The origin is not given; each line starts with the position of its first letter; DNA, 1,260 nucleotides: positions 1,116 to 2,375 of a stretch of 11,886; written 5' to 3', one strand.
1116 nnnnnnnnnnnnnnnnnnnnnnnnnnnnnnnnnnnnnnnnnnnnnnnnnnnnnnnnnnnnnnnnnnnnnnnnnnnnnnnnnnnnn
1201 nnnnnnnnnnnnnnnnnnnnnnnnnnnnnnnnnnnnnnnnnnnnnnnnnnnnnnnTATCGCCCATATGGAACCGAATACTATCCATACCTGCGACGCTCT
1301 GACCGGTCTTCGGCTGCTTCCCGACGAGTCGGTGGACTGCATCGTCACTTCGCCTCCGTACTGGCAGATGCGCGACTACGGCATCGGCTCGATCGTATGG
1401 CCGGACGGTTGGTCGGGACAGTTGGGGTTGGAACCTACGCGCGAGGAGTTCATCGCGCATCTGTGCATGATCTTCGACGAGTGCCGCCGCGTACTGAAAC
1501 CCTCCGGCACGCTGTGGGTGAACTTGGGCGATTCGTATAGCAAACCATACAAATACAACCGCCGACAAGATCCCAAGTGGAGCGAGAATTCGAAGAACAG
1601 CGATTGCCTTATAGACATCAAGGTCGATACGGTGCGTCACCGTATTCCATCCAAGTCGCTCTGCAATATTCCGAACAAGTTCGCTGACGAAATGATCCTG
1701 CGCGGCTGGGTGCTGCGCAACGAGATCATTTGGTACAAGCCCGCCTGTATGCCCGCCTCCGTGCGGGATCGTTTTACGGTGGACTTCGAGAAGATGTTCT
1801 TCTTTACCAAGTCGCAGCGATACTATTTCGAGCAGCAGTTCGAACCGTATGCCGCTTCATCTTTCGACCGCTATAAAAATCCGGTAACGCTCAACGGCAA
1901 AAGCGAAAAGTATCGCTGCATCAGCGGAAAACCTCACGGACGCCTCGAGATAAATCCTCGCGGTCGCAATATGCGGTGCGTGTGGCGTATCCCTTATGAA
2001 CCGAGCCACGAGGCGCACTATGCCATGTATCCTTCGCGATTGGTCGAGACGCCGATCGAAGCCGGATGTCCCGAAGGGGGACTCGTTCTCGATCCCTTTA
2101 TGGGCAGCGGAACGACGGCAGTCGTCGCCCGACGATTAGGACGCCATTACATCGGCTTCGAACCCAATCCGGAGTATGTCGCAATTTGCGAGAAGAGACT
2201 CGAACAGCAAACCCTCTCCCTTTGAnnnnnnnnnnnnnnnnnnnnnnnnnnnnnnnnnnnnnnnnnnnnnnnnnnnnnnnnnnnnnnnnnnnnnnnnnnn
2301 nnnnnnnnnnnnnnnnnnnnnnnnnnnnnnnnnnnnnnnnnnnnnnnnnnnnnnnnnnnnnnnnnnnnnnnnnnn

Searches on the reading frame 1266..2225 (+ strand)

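Call 9: search_protein_families(library=phrogs, proteins=[window:1266-2225:+], max_evalue=0.01)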
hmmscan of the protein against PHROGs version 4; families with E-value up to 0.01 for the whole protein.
window:1266-2225:+ (319 aa): 13 families
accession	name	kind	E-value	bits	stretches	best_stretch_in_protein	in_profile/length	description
phrog_67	-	other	5e-70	238.4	1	1-317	121-348/743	DNA methyltransferase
phrog_498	-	other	2e-23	83.8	1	16-316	216-424/633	DNA methyltransferase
phrog_3008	-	other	1.2e-19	71.6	1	244-316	143-215/244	DNA methyltransferase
phrog_12517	-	unknown function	4.4e-15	56.7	1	254-314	89-149/316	-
phrog_6025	-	other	1.4e-10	42.1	1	4-167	12-119/192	DNA methyltransferase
phrog_8769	-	other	3.6e-10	40.5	1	270-315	11-56/71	methyltransferase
phrog_18146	-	other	5.5e-10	39.7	1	252-302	50-101/452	DNA methyltransferase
phrog_18293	-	other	3.3e-09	37.7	1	248-315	43-110/119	methyltransferase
phrog_23085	-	unknown function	7.6e-08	33.1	1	250-312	43-105/138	-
phrog_6952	-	other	2e-07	32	1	251-305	114-168/181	DNA methyltransferase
phrog_23148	-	unknown function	8.2e-07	30.2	1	249-313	83-147/165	-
phrog_10183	-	other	1.5e-05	24.4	1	272-315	117-160/889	DNA methyltransferase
phrog_16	-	DNA, RNA and nucleotide metabolism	0.0014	17.9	1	248-307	845-904/986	DNA helicase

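Call 10: search_protein_families(library=pfam, proteins=[window:1266-2225:+], max_evalue=0.01)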
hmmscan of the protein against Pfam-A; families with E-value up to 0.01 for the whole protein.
window:1266-2225:+ (319 aa): 4 families
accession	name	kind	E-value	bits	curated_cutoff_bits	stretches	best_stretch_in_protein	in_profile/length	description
PF01555.25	N6_N4_Mtase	-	4.8e-49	167.7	26.7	1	23-309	1-220/221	DNA methylase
PF08241.18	Methyltransf_11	-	8.2e-05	23.6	21.2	0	69-84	79-94/95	Methyltransferase domain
PF13649.12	Methyltransf_25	-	0.00083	20.4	27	0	274-316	1-45/97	Methyltransferase domain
PF01170.24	UPF0020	-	0.0043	17.2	22.3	0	266-296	24-54/197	RMKL-like, methyltransferase domain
